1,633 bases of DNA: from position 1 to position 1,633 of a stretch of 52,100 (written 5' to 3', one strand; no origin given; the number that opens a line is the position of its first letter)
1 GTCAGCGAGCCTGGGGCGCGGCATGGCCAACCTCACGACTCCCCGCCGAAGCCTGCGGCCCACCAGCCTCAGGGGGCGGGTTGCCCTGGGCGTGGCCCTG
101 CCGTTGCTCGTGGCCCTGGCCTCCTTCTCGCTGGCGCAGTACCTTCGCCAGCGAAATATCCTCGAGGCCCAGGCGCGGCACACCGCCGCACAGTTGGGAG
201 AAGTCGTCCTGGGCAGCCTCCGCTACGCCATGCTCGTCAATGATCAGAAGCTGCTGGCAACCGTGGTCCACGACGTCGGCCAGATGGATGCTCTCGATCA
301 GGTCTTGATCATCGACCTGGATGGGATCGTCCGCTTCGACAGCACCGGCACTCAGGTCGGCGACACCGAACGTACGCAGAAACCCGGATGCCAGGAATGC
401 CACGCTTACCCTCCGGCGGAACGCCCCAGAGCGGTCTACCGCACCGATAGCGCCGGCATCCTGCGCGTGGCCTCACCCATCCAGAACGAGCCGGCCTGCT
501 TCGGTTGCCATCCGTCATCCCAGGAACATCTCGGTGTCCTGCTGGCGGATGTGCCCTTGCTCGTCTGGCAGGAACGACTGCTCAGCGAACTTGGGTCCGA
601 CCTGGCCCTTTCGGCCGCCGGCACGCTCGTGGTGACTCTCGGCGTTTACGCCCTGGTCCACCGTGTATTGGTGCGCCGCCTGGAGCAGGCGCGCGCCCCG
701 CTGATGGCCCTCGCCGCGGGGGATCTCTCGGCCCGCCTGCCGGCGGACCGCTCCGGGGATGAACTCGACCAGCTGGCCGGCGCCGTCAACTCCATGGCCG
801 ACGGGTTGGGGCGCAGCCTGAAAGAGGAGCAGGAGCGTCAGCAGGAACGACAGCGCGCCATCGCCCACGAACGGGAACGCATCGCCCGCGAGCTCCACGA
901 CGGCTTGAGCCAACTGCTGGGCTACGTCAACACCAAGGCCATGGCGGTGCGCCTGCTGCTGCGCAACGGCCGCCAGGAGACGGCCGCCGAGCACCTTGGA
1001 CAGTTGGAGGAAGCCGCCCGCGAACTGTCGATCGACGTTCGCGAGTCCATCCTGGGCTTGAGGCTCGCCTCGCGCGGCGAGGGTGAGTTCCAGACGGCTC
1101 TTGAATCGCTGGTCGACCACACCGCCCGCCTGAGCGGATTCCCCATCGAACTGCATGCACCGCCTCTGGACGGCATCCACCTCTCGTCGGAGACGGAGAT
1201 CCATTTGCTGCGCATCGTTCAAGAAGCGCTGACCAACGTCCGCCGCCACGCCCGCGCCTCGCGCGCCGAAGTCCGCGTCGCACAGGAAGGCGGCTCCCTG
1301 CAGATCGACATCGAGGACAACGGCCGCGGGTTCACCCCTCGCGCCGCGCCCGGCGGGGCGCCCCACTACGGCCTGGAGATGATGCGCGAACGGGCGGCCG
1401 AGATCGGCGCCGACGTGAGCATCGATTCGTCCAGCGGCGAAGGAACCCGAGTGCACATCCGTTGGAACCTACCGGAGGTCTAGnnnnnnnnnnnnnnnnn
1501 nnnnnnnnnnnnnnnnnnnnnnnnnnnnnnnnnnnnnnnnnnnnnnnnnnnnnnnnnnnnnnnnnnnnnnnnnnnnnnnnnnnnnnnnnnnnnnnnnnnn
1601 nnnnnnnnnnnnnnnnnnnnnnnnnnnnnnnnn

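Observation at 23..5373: Haem-c-motif sensor kinase, NarL-type regulator and receiver-like protein co-oriented with a decahaem lipoprotein: candidate redox-sensing electron-transfer module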

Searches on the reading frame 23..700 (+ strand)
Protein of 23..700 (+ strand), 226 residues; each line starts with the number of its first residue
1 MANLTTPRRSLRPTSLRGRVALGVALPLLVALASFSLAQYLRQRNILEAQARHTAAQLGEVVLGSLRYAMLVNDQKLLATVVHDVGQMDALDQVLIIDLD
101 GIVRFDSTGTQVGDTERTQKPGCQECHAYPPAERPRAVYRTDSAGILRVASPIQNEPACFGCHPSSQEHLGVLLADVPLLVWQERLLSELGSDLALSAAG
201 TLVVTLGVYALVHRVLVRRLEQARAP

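Call 6: search_solved_structures(query=window:23-700:+, max_evalue=10, show_alignments=2)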
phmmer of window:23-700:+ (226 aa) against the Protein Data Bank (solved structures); distinct sequences matched with E-value up to 10: 2.
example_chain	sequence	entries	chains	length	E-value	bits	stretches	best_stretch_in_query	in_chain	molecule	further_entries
3b47_A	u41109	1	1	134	0.6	13.5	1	46-175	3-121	Methyl-accepting chemotaxis protein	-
3b42_A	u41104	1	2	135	1.2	12.5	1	105-176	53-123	Methyl-accepting chemotaxis protein, putative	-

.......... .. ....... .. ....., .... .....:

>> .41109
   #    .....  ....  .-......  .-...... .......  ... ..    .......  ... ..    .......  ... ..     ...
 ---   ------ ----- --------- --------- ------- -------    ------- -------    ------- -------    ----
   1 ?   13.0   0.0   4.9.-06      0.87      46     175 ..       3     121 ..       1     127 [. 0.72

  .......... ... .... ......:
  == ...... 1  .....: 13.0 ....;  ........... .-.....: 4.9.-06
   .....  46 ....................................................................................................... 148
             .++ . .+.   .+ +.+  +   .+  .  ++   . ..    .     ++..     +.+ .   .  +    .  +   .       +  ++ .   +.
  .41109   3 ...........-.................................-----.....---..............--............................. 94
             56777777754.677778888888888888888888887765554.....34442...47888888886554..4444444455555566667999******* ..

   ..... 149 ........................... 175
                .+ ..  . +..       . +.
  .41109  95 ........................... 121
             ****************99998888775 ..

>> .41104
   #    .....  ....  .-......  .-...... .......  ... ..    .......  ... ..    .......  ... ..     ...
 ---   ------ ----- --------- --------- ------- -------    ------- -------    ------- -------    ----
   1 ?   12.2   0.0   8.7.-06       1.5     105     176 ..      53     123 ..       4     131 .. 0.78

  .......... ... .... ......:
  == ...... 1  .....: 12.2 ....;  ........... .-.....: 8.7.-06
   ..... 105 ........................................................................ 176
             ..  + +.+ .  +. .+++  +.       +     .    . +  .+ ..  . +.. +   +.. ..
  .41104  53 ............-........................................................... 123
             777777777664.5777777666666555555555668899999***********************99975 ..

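Call 30: find_homologous_proteins(query=window:23-670:+, max_evalue=0.001)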
Query seq(216 aa) (216 aa): 3 proteins with E <= 0.001 among 3144 candidates.
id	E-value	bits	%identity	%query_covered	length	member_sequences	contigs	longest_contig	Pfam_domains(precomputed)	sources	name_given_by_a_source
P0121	1.9e-69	252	61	94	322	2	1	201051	PF00672.31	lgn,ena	-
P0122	1.2e-56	210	50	94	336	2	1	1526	PF21563.4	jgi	jgi:hypothetical protein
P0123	8.2e-40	155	71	52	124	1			-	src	-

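Call 40: find_encoding_contigs(protein=P0121, flank=8000, max_places=3)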
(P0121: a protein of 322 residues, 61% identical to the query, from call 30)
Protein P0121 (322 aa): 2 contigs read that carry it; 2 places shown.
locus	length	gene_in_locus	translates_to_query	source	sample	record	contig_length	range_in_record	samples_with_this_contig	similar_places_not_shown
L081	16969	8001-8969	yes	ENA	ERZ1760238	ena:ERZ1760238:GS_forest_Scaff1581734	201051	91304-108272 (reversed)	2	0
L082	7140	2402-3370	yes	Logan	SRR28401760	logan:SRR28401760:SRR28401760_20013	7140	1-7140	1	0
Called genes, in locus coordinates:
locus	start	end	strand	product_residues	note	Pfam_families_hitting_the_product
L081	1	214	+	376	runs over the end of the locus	PF09699:Paired_CXXCH_1 (faint), PF22113:Mtrc-MtrF_II-IV_dom (faint), PF14522:Cytochrome_C7 (weak), PF14537:Cytochrom_c3_2 (weak)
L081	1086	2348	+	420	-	PF01292:Ni_hydr_CYTB, PF07635:PSCyt1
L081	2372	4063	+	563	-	PF03264:Cytochrom_NNT, PF14522:Cytochrome_C7 (faint), PF14537:Cytochrom_c3_2 (faint), PF13442:Cytochrome_CBB3 (faint), PF07635:PSCyt1 (weak)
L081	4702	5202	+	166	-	PF00355:Rieske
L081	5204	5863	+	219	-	PF00033:Cytochrome_B, PF13631:Cytochrom_B_N_2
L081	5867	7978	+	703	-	PF00032:Cytochrom_B_C, PF13442:Cytochrome_CBB3, PF13442:Cytochrome_CBB3, PF00034:Cytochrom_C, PF13442:Cytochrome_CBB3, PF00034:Cytochrom_C (weak), PF13442:Cytochrome_CBB3, PF07635:PSCyt1 (weak), +2 more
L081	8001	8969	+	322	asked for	PF00672:HAMP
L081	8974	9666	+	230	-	PF00072:Response_reg, PF00196:GerE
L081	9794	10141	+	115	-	-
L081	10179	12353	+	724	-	PF02085:Cytochrom_CIII (faint), PF14522:Cytochrome_C7 (faint), PF22113:Mtrc-MtrF_II-IV_dom (faint), PF14537:Cytochrom_c3_2 (faint)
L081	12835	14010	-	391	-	PF03916:NrfD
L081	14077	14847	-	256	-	PF13187:Fer4_9 (faint), PF12797:Fer4_2 (weak), PF12838:Fer4_7 (weak), PF13247:Fer4_11, PF00037:Fer4 (weak), PF12797:Fer4_2 (weak), PF12837:Fer4_6 (weak), PF12838:Fer4_7 (weak), +3 more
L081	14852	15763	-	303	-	PF14537:Cytochrom_c3_2 (faint), PF09699:Paired_CXXCH_1 (faint), PF14522:Cytochrome_C7 (faint), PF13435:Cytochrome_C554 (weak)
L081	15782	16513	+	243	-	-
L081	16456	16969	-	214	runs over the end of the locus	PF00072:Response_reg, PF00196:GerE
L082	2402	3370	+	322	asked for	PF00672:HAMP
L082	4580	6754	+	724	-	PF02085:Cytochrom_CIII (faint), PF14522:Cytochrome_C7 (faint), PF22113:Mtrc-MtrF_II-IV_dom (faint), PF14537:Cytochrom_c3_2 (faint)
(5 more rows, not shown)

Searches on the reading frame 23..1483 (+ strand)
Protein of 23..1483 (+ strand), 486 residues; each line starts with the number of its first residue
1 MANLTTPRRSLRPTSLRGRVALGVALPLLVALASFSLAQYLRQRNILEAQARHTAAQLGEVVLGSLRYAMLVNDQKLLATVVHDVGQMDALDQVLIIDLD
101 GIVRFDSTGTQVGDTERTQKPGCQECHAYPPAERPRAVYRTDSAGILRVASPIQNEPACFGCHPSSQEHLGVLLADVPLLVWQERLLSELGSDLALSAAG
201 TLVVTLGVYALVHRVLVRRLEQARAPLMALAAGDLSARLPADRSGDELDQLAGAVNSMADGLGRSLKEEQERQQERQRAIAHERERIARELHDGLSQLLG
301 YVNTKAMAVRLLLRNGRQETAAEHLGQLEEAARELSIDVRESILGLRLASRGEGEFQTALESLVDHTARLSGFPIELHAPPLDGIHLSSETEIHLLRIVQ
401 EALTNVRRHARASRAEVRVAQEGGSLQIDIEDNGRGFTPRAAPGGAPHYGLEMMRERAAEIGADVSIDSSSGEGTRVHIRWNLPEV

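Call 3: search_protein_families(library=pfam, proteins=[window:23-1483:+], max_evalue=0.01)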
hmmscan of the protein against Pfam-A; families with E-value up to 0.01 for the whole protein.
window:23-1483:+ (486 aa): 5 families
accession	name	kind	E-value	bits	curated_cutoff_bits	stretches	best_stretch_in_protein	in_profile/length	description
PF02518.31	HATPase_c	-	1.5e-14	54.8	26.4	1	392-483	3-109/111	Histidine kinase-, DNA gyrase B-, and HSP90-like ATPase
PF07730.19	HisKA_3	-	2.5e-11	44.4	24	1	283-347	1-64/68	Histidine kinase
PF00672.30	HAMP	-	8.7e-11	42.4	25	1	212-262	2-51/53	HAMP domain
PF13581.12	HATPase_c_2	-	7.2e-08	32.9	27.4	1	386-481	23-127/127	Histidine kinase-like ATPase domain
PF21563.3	Mcp40H-20_sensor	-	0.0029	18.3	27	1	140-174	72-106/112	Methyl-accepting chemotaxis sensory transducer, class 40H, sensor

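Call 4: search_protein_families(library=ncbifam, proteins=[window:23-1483:+], max_evalue=0.01)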
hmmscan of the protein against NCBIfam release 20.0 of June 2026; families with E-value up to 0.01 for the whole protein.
window:23-1483:+ (486 aa): 19 families
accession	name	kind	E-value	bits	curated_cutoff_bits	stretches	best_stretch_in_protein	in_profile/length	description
NF008184.0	PRK10935.1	equivalog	1.5e-39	136.1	553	1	255-482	335-558/565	nitrate/nitrite two-component system sensor histidine kinase NarQ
NF007896.0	PRK10600.1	equivalog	4.4e-32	111.5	578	1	237-481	346-583/598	nitrate/nitrite two-component system sensor histidine kinase NarX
NF052443.1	SensHisKinMctS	equivalog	3.8e-28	98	700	1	280-480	244-445/457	two-component system sensor histidine kinase MctS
NF008649.0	PRK11644.1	equivalog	2.3e-23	82.7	408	1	263-480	279-493/499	signal transduction histidine-protein kinase/phosphatase UhpB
NF052531.1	Strep_LiaS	equivalog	5.4e-23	81.8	450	1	244-481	96-325/328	envelope stress sensor histidine kinase LiaS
NF047786.1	his_kin_MadS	equivalog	2.7e-19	69.6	500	1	268-479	213-431/434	MadS family sensor histidine kinase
NF047322.1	HK_morpho_MacS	equivalog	1.2e-13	51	300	1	253-480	153-365/367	MacS family sensor histidine kinase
NF040691.1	MtrAB_MtrB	equivalog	6.8e-10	38.6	450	1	183-278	179-273/507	MtrAB system histidine kinase MtrB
NF038263.1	prot_phos_SiaA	equivalog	8.9e-08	31.1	700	1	196-289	313-406/658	biofilm regulation protein phosphatase SiaA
TIGR01386.1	cztS_silS_copS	subfamily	1.7e-06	27.3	292.55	1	14-283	2-251/457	heavy metal sensor histidine kinase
NF041210.1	his_kin_PieS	equivalog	5.7e-06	25.6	850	1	200-280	175-253/474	two component system sensor histidine kinase PieS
NF033092.0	HK_WalK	equivalog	3e-05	22.8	725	1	194-273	179-258/594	cell wall metabolism sensor histidine kinase WalK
TIGR02956.1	TMAO_torS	equivalog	4.8e-05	21.6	676.5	1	201-288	341-426/967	TMAO reductase system sensor histidine kinase/response regulator TorS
NF011874.0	PRK15347.1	equivalog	7.1e-05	21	852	1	179-285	284-389/921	two component system sensor kinase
NF007898.0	PRK10604.1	equivalog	0.00043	19.6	478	1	201-441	146-365/433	two-component system sensor histidine kinase RstB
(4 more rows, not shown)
